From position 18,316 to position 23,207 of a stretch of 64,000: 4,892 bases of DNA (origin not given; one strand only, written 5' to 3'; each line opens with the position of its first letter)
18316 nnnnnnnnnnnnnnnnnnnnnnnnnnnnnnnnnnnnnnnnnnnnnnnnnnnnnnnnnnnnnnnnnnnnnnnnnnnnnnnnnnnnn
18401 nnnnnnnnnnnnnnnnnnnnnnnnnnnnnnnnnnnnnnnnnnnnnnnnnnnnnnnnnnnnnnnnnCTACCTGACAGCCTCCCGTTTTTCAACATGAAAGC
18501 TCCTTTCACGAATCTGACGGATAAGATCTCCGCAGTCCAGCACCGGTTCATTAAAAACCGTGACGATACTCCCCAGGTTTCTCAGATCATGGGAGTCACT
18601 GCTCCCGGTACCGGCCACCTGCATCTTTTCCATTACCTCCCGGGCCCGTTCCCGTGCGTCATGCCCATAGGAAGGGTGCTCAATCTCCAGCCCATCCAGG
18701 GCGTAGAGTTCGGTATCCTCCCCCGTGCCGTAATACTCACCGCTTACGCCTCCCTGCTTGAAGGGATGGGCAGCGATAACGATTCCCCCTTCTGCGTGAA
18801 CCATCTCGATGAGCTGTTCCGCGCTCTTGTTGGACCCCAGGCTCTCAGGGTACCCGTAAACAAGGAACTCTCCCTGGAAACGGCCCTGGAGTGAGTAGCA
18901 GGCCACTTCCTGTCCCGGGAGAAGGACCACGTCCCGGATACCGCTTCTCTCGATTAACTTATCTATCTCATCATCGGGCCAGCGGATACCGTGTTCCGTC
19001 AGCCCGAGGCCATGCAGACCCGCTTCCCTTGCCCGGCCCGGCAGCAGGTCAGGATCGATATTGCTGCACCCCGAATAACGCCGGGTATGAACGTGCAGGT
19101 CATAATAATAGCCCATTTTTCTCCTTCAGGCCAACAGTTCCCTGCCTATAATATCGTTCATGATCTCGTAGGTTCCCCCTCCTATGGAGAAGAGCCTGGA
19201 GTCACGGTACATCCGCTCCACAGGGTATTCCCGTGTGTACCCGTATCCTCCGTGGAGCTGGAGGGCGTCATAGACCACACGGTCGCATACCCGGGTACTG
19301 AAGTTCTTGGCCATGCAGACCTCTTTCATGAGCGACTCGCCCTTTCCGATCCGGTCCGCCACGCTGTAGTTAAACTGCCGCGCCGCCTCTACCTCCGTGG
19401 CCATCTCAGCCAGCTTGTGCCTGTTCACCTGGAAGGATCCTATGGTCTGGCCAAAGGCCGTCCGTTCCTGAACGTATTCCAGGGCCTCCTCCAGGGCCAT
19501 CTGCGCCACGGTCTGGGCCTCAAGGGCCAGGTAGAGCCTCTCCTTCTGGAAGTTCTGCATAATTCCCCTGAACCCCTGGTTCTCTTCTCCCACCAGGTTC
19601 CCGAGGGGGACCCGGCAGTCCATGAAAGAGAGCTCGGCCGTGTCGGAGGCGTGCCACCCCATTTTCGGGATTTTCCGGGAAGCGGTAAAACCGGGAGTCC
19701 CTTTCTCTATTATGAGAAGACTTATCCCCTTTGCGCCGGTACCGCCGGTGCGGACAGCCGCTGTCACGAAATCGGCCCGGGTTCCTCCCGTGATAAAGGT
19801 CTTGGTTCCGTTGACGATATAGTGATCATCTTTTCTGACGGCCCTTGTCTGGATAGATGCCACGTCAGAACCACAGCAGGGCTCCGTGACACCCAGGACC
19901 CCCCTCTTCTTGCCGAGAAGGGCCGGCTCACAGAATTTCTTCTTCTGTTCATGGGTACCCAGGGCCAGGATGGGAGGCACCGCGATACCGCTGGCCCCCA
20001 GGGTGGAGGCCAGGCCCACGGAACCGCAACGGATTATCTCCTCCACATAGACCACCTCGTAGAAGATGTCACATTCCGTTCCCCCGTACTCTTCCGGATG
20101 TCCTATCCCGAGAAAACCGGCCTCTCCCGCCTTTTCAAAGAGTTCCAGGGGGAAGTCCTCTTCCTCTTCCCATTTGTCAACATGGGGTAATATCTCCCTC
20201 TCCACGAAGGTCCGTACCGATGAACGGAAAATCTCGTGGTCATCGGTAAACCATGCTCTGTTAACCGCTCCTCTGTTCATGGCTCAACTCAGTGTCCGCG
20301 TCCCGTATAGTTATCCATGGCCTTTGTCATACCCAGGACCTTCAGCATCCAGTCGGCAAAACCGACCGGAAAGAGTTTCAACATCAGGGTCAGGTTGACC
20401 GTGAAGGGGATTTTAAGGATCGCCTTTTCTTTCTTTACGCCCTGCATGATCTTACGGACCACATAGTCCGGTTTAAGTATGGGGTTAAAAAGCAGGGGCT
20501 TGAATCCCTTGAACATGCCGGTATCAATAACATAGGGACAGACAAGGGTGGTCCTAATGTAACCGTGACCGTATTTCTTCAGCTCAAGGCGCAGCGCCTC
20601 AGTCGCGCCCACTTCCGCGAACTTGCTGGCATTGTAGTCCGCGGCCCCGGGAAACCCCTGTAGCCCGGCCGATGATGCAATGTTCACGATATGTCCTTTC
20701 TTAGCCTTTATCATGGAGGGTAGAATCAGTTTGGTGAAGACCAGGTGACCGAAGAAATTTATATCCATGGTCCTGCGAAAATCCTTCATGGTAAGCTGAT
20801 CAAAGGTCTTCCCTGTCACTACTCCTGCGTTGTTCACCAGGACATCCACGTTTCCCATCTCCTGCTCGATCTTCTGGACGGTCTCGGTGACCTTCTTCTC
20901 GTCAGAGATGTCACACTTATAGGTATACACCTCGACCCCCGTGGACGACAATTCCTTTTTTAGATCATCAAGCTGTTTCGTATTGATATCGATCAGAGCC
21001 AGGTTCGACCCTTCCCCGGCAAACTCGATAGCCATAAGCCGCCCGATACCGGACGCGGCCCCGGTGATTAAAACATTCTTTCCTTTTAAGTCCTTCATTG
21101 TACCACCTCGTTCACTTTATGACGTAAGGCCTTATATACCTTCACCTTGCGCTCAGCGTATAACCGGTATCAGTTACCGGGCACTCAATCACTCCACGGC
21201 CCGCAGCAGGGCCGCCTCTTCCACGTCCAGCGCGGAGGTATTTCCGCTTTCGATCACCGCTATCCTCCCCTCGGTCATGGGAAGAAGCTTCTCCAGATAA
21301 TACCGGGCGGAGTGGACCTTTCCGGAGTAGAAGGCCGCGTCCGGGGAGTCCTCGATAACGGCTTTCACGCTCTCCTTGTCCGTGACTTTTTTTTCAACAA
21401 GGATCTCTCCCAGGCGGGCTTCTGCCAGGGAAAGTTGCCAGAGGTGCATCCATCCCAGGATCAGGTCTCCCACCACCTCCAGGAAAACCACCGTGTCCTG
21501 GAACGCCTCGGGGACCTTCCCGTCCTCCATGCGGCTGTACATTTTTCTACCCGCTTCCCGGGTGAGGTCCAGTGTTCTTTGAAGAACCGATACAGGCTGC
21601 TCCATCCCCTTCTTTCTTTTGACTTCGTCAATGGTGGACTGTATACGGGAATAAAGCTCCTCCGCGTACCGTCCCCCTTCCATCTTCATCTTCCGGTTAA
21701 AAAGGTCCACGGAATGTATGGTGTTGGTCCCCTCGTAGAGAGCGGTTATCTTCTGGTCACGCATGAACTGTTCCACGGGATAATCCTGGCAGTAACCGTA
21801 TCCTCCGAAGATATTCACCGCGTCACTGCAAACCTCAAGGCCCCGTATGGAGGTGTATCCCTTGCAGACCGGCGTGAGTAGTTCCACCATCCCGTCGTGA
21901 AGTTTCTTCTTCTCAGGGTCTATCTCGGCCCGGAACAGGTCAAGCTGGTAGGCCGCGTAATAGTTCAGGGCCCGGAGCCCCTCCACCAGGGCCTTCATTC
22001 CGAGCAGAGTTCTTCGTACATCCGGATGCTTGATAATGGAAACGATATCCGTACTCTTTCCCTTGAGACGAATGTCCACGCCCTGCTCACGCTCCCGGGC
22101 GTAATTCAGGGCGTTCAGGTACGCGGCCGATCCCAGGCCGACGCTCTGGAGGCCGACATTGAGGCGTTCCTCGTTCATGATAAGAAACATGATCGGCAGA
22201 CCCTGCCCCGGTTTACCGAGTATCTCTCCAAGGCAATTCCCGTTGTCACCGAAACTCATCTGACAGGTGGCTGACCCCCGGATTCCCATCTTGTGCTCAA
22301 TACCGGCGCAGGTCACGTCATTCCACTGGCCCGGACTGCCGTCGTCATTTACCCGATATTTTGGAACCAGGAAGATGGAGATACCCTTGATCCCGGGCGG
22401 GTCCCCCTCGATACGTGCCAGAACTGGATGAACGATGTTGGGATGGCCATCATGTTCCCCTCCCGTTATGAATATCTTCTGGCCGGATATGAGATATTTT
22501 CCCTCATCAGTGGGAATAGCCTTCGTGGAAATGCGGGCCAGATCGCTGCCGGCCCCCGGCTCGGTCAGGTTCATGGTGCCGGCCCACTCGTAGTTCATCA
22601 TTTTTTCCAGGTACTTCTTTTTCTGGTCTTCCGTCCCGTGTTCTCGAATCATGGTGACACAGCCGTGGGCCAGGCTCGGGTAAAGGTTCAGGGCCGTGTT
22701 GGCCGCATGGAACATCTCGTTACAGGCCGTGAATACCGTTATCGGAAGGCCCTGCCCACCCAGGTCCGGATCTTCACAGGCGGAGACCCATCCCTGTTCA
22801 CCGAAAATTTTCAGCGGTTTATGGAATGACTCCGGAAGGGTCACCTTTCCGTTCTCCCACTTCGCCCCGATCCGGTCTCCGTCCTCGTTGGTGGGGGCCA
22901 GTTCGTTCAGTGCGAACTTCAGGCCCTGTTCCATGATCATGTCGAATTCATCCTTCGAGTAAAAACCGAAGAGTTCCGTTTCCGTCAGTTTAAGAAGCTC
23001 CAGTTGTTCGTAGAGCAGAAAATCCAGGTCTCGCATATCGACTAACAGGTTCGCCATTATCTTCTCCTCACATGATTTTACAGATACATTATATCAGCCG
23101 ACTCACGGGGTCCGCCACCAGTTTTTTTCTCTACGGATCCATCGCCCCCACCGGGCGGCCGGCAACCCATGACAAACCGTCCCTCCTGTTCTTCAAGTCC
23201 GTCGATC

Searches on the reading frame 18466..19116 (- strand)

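Call 24: search_protein_families(library=pfam, proteins=[window:18466-19116:-])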
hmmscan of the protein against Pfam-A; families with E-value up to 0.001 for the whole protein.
window:18466-19116:- (216 aa): 2 families
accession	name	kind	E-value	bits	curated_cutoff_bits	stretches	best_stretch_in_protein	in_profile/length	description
PF13263.12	PHP_C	-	1.5e-11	44.1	21.3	1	154-205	3-54/56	PHP-associated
PF02811.25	PHP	-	0.00017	22.4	26.4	1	6-72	1-64/164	PHP domain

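Call 88: search_protein_families(library=ncbifam, proteins=[window:18466-19116:-], max_evalue=0.00001)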
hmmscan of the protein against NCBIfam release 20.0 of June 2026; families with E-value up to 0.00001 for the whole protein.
window:18466-19116:- (216 aa): 2 families
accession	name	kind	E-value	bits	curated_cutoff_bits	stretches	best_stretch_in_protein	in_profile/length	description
NF038032.1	CehA_McbA_metalo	domain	2.9e-12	46.7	80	1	3-186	3-191/315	CehA/McbA family metallohydrolase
NF041661.1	Cycl_ph_dihydrol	equivalog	1.6e-06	27.7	500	0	103-177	176-245/259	phosphoribosyl 1,2-cyclic phosphate 1,2-diphosphodiesterase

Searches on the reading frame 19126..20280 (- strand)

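Call 24: search_protein_families(library=pfam, proteins=[window:19126-20280:-])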
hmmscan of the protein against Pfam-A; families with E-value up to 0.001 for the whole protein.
window:19126-20280:- (384 aa): 4 families
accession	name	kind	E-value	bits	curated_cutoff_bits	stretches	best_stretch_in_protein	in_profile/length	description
PF00441.29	Acyl-CoA_dh_1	-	1.1e-47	162.4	22.4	1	234-383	1-150/150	Acyl-CoA dehydrogenase, C-terminal domain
PF02771.21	Acyl-CoA_dh_N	-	2.4e-32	112.1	22.9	1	12-121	1-110/113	Acyl-CoA dehydrogenase, N-terminal domain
PF02770.24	Acyl-CoA_dh_M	-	2.6e-23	82.5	33.3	1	129-222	2-97/97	Acyl-CoA dehydrogenase, middle domain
PF08028.16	Acyl-CoA_dh_2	-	2.4e-18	67.1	22.7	1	258-361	10-123/134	Acyl-CoA dehydrogenase, C-terminal domain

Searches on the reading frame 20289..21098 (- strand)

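Call 4: search_protein_families(library=pfam, proteins=[window:20289-21098:-])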
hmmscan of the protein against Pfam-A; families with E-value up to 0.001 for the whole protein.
window:20289-21098:- (269 aa): 4 families
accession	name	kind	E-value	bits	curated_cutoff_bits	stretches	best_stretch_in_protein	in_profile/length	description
PF00106.31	adh_short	-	2.2e-57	194.1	26.6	1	7-197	1-188/195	short chain dehydrogenase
PF13561.12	adh_short_C2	-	6.7e-39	134.3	27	1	13-200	1-185/236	Enoyl-(Acyl carrier protein) reductase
PF08659.16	KR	-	2.4e-18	67.1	22.6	1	9-158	3-152/180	KR domain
PF19810.5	HFX_2341_N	-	0.00044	21.1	30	0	41-92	41-92/120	HFX_2341-like, N-terminal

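Call 88: search_protein_families(library=ncbifam, proteins=[window:20289-21098:-], max_evalue=0.00001)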
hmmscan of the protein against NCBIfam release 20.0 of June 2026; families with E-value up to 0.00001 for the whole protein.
window:20289-21098:- (269 aa): 223 families (the best 25 are shown)
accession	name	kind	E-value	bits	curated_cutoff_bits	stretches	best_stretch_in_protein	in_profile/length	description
NF004825.0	PRK06181.1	equivalog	2e-53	181.4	215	1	1-252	1-259/268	SDR family oxidoreductase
NF005878.0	PRK07825.1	subfamily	8.3e-53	179.5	287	1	2-261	5-258/278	short chain dehydrogenase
NF005806.0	PRK07666.1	equivalog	1.2e-52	178.5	286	1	1-197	2-195/239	3-ketoacyl-ACP reductase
NF004196.0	PRK05650.1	equivalog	1.3e-49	168.7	297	1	7-200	3-193/272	SDR family oxidoreductase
NF005881.0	PRK07832.1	equivalog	1.1e-48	165.9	296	1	2-197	5-199/287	SDR family oxidoreductase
NF005495.0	PRK07109.1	subfamily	6.5e-48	163.7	264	1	2-260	4-267/334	SDR family oxidoreductase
NF006123.0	PRK08267.1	equivalog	1.1e-44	152.7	261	1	7-199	3-191/261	SDR family oxidoreductase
NF004843.0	PRK06194.1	equivalog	2.5e-44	151.8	308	1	1-197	1-197/295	hypothetical protein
NF004198.0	PRK05653.1-3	equivalog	2.6e-44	151.6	296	1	2-200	3-198/248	3-oxoacyl-ACP reductase FabG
NF009093.0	PRK12429.1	subfamily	1.6e-43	148.8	258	1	3-197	2-193/259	3-hydroxybutyrate dehydrogenase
NF005672.0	PRK07454.1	equivalog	2.5e-43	148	234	1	5-196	5-193/241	SDR family oxidoreductase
NF004514.1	PRK05855.1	equivalog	5.5e-43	147.4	455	1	2-196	309-501/578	SDR family oxidoreductase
NF005372.1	PRK06914.1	subfamily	6.7e-43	146.9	320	1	8-194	4-188/279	SDR family oxidoreductase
NF005539.0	PRK07201.1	equivalog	1.4e-42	146.3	549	1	3-239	367-602/657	SDR family oxidoreductase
NF005559.1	PRK07231.1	subfamily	1.5e-42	145.8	215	1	4-199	2-194/249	glucose 1-dehydrogenase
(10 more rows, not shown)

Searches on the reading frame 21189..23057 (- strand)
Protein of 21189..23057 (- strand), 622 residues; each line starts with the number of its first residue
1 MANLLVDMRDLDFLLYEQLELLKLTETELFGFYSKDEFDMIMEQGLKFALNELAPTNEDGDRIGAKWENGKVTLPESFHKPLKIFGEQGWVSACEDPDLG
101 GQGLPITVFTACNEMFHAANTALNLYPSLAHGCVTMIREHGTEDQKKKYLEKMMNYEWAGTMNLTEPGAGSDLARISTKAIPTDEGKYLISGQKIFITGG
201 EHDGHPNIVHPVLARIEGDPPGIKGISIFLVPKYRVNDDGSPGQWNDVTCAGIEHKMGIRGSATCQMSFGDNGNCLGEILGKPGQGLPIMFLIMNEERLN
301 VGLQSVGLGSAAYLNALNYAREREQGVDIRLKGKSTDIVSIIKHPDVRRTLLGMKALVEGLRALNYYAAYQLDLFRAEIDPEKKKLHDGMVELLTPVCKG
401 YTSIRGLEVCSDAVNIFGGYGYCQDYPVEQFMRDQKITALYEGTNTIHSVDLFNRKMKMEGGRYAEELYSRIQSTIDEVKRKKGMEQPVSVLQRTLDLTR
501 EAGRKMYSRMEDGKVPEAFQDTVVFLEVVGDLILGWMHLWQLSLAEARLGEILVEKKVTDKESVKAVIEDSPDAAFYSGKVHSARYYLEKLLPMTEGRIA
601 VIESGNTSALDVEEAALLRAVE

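Call 4: search_protein_families(library=pfam, proteins=[window:21189-23057:-])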
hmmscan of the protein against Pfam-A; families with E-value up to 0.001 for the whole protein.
window:21189-23057:- (622 aa): 6 families
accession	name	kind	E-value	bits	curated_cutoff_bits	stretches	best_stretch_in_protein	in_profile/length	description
PF12806.12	Acyl-CoA_dh_C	-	3.3e-23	82.6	30.3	1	470-612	3-123/124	Acetyl-CoA dehydrogenase C-terminal like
PF00441.29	Acyl-CoA_dh_1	-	1.3e-21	77.8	22.4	1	284-448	1-141/150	Acyl-CoA dehydrogenase, C-terminal domain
PF02770.24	Acyl-CoA_dh_M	-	1.4e-15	57.6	33.3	1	162-270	2-95/97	Acyl-CoA dehydrogenase, middle domain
PF02771.21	Acyl-CoA_dh_N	-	4.7e-11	43.5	22.9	1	36-155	2-111/113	Acyl-CoA dehydrogenase, N-terminal domain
PF08028.16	Acyl-CoA_dh_2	-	2.2e-05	25.2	22.7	1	302-445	4-133/134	Acyl-CoA dehydrogenase, C-terminal domain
PF22924.1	ACOX_C_alpha1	-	5e-05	23.6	27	1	294-447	4-159/169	Acyl-CoA oxidase, C-alpha1 domain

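Call 88: search_protein_families(library=ncbifam, proteins=[window:21189-23057:-], max_evalue=0.00001)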
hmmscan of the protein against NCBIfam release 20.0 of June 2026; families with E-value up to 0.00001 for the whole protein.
window:21189-23057:- (622 aa): 14 families
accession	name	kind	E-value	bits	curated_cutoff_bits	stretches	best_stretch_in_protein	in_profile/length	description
NF042972.1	AcrlCoAredClosAcrC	equivalog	3.3e-47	161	640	1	39-450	10-370/378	acryloyl-CoA reductase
NF058590.1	AcCoDHFadEBacil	equivalog_domain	1.5e-39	136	600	1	36-450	23-404/586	acyl-CoA dehydrogenase FadE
NF043006.1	CyhCrbnylCoADH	equivalog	1.9e-38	132.5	650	1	111-450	72-369/380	cyclohexane-1-carbonyl-CoA dehydrogenase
NF045552.1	GlutCoADH_Des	equivalog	5.7e-31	108.1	470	1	34-447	5-370/387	glutaryl-CoA dehydrogenase Acd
NF008997.0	PRK12341.1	equivalog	1e-26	93.9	537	1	105-447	64-367/382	acyl-CoA dehydrogenase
NF042439.1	SulpropCoADesulf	equivalog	1.6e-24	86.4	600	1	98-325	46-262/379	3-sulfinopropanoyl-CoA desulfinase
NF045652.1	ProlPCPDhRedW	equivalog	7.9e-24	84.2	650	1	72-449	27-366/376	L-prolyl-[peptidyl-carrier protein] dehydrogenase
NF008594.0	PRK11561.1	equivalog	3.6e-20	71.8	545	1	162-496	182-474/540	isovaleryl-CoA dehydrogenase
NF053553.1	prodigi_MBC_PigA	equivalog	1.3e-16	60.7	500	1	113-457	73-379/381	prodigiosin MBC biosynthesis dehydrogenase PigA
NF002885.1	PRK03354.1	equivalog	6.2e-16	58.4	540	1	118-447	80-364/378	crotonobetainyl-CoA dehydrogenase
NF052270.1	Staph_DH_FadE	equivalog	6.6e-13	48.2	600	1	138-325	118-286/400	acyl-CoA dehydrogenase FadE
TIGR03207.1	cyc_hxne_CoA_dh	equivalog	3.7e-12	45.7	575.35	1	82-324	38-264/372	cyclohexanecarboxyl-CoA dehydrogenase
TIGR03204.1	pimC_large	equivalog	2.1e-10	40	623.85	1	81-204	45-166/395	pimeloyl-CoA dehydrogenase large subunit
NF037942.1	ac_ACP_DH_MbtN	equivalog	4.8e-06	25.6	700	0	388-461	295-369/376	mycobactin biosynthesis acyl-ACP dehydrogenase MbtN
